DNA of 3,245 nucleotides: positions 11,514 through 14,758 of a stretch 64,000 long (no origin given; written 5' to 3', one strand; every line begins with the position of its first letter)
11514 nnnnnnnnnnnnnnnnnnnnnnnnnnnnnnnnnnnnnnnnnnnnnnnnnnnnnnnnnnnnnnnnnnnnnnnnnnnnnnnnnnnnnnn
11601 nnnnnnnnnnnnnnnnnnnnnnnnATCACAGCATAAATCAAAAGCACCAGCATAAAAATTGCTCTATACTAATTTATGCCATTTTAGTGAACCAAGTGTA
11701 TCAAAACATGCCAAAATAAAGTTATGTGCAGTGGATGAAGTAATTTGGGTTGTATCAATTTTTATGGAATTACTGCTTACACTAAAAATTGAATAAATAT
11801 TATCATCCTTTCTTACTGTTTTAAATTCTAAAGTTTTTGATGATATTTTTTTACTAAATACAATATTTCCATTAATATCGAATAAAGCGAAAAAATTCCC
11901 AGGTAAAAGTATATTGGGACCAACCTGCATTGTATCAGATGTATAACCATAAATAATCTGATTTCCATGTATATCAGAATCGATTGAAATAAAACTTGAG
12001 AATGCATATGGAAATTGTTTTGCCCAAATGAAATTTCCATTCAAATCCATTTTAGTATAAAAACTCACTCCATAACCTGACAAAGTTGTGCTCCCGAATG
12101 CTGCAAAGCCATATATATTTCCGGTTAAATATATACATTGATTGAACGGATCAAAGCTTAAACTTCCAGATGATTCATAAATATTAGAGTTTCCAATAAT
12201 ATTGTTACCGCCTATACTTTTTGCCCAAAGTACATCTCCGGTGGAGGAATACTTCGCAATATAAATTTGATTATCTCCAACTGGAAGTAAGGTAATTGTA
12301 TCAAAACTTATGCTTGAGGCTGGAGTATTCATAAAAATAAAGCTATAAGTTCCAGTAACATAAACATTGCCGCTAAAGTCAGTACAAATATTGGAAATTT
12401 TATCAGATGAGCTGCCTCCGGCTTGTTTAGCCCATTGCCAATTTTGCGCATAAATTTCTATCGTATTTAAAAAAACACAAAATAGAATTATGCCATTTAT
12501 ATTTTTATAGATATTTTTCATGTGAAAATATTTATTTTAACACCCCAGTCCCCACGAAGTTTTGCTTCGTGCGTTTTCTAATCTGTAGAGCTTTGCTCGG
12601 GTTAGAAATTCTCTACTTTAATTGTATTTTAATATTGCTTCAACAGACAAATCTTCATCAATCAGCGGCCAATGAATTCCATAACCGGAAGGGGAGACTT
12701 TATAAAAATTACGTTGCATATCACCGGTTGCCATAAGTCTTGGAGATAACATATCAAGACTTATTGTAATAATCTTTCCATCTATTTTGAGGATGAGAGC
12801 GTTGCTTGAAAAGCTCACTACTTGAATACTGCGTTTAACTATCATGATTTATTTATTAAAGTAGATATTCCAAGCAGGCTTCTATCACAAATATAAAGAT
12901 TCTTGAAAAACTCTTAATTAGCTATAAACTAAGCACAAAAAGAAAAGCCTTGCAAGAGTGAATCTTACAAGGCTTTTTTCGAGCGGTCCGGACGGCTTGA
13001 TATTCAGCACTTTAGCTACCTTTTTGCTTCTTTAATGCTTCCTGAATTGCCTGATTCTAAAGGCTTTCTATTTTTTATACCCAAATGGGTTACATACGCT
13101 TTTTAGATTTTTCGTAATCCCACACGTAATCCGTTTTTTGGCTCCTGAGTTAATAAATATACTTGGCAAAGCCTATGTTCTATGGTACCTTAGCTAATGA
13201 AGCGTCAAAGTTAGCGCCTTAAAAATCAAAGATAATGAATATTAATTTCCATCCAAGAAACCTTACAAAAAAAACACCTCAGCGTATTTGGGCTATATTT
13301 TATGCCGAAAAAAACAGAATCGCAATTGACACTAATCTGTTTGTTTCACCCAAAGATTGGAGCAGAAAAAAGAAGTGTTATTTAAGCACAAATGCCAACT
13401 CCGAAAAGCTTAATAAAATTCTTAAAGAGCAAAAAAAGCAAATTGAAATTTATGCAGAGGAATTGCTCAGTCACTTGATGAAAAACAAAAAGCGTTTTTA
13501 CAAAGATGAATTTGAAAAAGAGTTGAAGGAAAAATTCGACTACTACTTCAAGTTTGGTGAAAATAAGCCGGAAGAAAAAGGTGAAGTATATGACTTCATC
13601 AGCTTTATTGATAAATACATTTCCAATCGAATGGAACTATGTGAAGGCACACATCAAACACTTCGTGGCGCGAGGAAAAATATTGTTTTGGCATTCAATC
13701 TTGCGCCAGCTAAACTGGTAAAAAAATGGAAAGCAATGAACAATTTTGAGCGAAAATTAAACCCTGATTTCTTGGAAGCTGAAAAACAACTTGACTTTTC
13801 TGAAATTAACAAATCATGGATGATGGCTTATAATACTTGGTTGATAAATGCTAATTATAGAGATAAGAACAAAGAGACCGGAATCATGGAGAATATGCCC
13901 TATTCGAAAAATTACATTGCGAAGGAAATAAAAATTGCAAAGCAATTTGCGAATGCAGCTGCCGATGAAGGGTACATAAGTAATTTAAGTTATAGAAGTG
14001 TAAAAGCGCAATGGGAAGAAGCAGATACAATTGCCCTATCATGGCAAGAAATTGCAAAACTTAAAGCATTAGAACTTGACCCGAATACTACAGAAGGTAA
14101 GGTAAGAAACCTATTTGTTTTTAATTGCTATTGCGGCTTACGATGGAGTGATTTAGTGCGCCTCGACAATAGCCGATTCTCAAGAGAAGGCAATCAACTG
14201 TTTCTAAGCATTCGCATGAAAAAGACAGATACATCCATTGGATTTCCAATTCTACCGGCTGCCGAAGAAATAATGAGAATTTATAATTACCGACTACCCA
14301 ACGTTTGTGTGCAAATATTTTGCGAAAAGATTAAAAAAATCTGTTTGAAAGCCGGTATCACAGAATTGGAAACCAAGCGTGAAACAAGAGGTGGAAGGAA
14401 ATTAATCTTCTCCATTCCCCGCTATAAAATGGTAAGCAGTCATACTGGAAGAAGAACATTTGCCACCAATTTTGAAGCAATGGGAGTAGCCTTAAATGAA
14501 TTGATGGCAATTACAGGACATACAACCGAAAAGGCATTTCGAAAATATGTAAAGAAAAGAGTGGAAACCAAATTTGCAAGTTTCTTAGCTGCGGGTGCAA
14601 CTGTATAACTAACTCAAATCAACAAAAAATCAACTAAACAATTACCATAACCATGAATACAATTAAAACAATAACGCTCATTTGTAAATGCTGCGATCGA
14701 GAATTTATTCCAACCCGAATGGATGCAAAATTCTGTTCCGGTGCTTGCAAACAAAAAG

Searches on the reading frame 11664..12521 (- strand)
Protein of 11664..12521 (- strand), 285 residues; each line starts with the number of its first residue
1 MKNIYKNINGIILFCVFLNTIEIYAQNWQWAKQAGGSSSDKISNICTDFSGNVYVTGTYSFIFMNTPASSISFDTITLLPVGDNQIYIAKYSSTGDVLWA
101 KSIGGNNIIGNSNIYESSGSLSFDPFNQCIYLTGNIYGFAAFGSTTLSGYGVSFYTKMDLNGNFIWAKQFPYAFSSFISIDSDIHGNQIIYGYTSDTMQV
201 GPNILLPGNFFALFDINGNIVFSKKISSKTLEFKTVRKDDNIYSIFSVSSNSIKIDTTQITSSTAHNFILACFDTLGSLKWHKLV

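Call 93: search_protein_families(library=pfam, proteins=[window:11664-12521:-], max_evalue=0.0001)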
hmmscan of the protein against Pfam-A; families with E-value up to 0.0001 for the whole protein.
window:11664-12521:- (285 aa): 1 family
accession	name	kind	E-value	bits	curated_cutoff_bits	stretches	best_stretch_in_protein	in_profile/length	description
PF06739.17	SBBP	-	1.3e-07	31.8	20.5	1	29-58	1-31/38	Beta-propeller repeat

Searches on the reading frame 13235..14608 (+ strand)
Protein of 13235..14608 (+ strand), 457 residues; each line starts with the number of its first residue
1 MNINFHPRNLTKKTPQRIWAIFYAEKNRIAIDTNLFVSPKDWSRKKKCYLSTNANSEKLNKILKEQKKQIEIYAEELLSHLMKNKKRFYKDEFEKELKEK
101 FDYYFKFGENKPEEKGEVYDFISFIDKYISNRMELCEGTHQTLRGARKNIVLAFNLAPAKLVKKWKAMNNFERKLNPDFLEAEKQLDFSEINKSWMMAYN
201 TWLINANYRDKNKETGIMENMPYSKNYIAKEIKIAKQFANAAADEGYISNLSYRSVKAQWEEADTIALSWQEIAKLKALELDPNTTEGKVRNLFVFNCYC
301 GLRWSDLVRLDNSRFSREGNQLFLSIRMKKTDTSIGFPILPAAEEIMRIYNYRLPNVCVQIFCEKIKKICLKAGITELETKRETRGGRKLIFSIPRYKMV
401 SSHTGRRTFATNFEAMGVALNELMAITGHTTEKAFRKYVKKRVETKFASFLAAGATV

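Call 51: search_protein_families(library=pfam, proteins=[window:13235-14608:+], max_evalue=0.001)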
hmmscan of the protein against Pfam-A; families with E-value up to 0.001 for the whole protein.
window:13235-14608:+ (457 aa): 2 families
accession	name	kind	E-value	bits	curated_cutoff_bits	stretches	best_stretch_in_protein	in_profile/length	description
PF13102.12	Phage_int_SAM_5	-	2.4e-07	31.5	22.3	1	170-254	27-94/98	Phage integrase SAM-like domain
PF00589.27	Phage_integrase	-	2.4e-07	31.1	27.1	1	286-442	20-169/172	Phage integrase family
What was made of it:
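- Tyrosine integrase gene at 13235-14608 (call 51).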
